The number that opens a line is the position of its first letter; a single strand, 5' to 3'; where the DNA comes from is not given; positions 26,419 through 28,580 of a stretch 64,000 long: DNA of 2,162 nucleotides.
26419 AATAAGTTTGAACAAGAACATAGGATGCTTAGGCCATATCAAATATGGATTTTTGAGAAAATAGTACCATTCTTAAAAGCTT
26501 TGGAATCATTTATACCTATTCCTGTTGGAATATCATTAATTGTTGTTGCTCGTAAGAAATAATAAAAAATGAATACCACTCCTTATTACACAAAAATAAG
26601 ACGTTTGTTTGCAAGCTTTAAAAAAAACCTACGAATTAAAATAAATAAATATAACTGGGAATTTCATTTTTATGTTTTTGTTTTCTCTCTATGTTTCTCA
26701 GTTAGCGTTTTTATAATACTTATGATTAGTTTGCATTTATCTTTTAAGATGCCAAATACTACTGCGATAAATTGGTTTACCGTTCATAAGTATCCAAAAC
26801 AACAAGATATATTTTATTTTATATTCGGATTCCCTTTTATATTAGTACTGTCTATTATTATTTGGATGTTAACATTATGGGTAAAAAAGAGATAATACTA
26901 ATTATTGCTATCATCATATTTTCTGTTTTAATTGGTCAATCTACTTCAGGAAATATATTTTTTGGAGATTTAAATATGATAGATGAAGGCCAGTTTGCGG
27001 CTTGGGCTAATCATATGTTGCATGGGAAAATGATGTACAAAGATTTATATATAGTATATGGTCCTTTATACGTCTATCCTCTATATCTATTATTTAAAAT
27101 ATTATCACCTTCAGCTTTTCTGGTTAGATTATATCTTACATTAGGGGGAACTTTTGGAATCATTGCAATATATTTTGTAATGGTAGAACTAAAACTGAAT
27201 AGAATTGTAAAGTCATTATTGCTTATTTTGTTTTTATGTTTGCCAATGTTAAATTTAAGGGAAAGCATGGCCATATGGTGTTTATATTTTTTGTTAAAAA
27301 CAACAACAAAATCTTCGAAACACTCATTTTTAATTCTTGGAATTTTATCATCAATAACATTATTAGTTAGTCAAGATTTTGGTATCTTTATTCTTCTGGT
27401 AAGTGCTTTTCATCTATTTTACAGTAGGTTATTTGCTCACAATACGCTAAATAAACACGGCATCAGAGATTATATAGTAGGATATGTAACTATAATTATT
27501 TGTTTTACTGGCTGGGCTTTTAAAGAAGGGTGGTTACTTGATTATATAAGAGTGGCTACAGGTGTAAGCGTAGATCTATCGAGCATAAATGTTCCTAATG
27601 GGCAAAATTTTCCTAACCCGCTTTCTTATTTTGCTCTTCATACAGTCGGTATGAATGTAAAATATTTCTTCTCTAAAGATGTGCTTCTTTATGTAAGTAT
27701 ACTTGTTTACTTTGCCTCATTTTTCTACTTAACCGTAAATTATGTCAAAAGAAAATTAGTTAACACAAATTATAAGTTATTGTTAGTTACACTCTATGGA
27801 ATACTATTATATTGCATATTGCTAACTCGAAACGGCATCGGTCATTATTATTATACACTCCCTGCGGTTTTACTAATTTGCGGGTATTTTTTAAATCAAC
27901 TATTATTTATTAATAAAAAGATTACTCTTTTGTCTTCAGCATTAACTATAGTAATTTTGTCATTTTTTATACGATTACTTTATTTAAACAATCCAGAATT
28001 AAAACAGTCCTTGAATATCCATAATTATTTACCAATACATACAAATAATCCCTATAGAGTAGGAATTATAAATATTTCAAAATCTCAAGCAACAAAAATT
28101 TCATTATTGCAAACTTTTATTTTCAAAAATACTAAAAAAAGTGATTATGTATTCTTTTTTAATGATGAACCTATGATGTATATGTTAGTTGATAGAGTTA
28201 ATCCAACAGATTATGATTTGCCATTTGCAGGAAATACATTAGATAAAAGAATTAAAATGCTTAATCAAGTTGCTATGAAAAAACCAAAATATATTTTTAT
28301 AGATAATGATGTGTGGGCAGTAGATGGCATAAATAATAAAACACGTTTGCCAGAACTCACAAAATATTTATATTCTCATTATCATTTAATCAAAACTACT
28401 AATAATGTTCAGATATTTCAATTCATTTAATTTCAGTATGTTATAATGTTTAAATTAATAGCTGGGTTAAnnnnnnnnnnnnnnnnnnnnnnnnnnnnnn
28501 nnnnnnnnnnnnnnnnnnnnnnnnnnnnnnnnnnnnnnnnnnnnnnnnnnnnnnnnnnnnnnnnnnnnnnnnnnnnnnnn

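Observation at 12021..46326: Roughly 34 kb glycosylation supercluster dominated by GT-C membrane glycosyltransferases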

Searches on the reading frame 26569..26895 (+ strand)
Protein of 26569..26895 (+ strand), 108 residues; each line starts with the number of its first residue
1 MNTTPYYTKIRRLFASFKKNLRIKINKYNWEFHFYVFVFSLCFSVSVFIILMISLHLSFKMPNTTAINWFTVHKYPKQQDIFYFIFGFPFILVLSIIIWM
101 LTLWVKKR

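Call 5: search_protein_families(library=pfam, proteins=[window:26569-26895:+], max_evalue=0.01)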
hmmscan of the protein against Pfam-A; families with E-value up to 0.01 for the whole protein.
window:26569-26895:+ (108 aa): 0 families

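Call 10: search_protein_families(library=ncbifam, proteins=[window:26569-26895:+], max_evalue=0.01)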
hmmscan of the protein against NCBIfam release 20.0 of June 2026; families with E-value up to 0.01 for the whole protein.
window:26569-26895:+ (108 aa): 0 families

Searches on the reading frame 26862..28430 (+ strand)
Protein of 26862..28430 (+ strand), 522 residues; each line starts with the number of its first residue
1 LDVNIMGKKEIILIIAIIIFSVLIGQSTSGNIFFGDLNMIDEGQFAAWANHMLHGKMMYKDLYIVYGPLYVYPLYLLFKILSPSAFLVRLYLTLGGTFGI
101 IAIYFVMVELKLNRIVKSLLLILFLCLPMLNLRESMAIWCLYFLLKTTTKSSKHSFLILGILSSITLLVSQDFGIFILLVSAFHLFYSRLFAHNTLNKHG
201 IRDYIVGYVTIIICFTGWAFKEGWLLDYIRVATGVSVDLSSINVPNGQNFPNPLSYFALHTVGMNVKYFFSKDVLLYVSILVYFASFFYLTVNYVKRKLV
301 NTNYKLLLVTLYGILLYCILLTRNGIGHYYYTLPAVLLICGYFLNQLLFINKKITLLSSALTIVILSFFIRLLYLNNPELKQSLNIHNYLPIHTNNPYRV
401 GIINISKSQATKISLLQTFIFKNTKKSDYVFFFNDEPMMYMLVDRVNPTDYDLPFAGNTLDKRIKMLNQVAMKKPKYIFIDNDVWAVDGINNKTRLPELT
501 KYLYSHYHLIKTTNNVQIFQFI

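Call 5: search_protein_families(library=pfam, proteins=[window:26862-28430:+], max_evalue=0.01)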
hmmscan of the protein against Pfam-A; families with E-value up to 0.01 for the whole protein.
window:26862-28430:+ (522 aa): 0 families

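Call 9: search_protein_families(library=ncbifam, proteins=[window:26862-28430:+], max_evalue=0.1)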
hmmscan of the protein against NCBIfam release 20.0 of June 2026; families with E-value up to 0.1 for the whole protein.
window:26862-28430:+ (522 aa): 0 families

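Call 19: find_homologous_proteins(query=window:26862-28430:+)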
Query window:26862-28430:+ (522 aa): 72 proteins with E <= 0.001 among 8000 candidates.
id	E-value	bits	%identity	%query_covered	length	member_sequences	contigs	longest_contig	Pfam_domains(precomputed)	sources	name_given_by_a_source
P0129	5.8e-169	581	52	98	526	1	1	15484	-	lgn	-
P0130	1.7e-165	570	53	95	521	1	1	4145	-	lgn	-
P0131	2.4e-161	556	52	96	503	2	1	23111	-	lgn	-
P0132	2.4e-159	550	52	92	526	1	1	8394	-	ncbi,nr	ncbi:MAG: DUF3488 domain-containing protein [Patescibacteria group bacterium]|nr:DUF3488 domain-cont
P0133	3.2e-158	546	50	96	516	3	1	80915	-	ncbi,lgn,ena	-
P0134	1.0e-156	541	49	96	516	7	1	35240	-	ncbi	-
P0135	2.4e-155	536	50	98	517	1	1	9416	-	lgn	-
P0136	7.7e-155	535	48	98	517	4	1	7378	-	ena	-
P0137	1.3e-149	517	47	97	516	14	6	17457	-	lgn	-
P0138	2.5e-149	517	47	95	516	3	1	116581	-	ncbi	-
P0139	5.2e-146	506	48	98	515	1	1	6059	-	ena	-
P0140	1.3e-145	504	47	98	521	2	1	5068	-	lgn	-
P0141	2.2e-130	454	45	95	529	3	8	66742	-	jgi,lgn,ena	-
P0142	3.2e-120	421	41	98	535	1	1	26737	-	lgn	-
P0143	3.2e-116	407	42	96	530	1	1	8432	-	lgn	-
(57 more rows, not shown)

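Call 24: search_solved_structures(query=A1, max_evalue=10)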
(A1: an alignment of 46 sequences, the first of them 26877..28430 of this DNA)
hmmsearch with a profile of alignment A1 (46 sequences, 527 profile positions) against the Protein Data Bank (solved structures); distinct sequences matched with E-value up to 10: 4.
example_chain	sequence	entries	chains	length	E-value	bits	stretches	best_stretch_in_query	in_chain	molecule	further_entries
6rwx_a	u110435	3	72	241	0.05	15.4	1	183-225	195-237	Lipoprotein MxiJ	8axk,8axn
5mg3_G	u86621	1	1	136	0.13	13.9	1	268-358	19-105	Protein-export membrane protein SecG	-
5t86_I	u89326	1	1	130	0.26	13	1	377-442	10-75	CdiI immunity protein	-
5wvm_A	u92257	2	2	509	1.3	10.7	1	353-447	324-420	Maltose-binding periplasmic protein,Two-component system sensor kinase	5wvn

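Call 33: predict_structure(alignment_id=A1)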
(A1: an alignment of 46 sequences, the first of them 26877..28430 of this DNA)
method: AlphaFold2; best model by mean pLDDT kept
length: 517 residues; sequences in the alignment: 46
mean_pLDDT: 91.0   pTM: 0.91
mean pLDDT of the five models: 91.0, 90.5, 89.8, 89.4, 89.3
residues with pLDDT >= 90: 372; 70-90: 121; 50-70: 24; < 50: 0
segments of 3 or more residues with pLDDT < 50: none
pLDDT, mean of each block of 10 residues (from residue 1): 92 91 81 94 98 96 97 98 95 97 97 97 92 98 87 98 96 96 74 82 98 97 93 65 71 76 84 95 94 87 98 85 91 98 86 94 94 87 68 92 94 98 96 97 92 88 97 93 83 96 96 97
secondary structure, 60 per line:
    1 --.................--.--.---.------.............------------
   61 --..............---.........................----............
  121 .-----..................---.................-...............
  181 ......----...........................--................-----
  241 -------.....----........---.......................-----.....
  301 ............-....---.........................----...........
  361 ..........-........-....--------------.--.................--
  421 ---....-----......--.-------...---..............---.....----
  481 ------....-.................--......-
elements in order: H3-19 H36-48 H63-76 H80-104 H109-121 H127-144 H148-164 H166-186 H191-217 H220-235 H248-252 H257-264 H268-290 H296-312 H314-317 H321-345 H350-370 H372-379 H381-384 H402-418 E424-427 H433-438 H455-468 E472-476 H487-490 H492-501 E502-508 E511-516
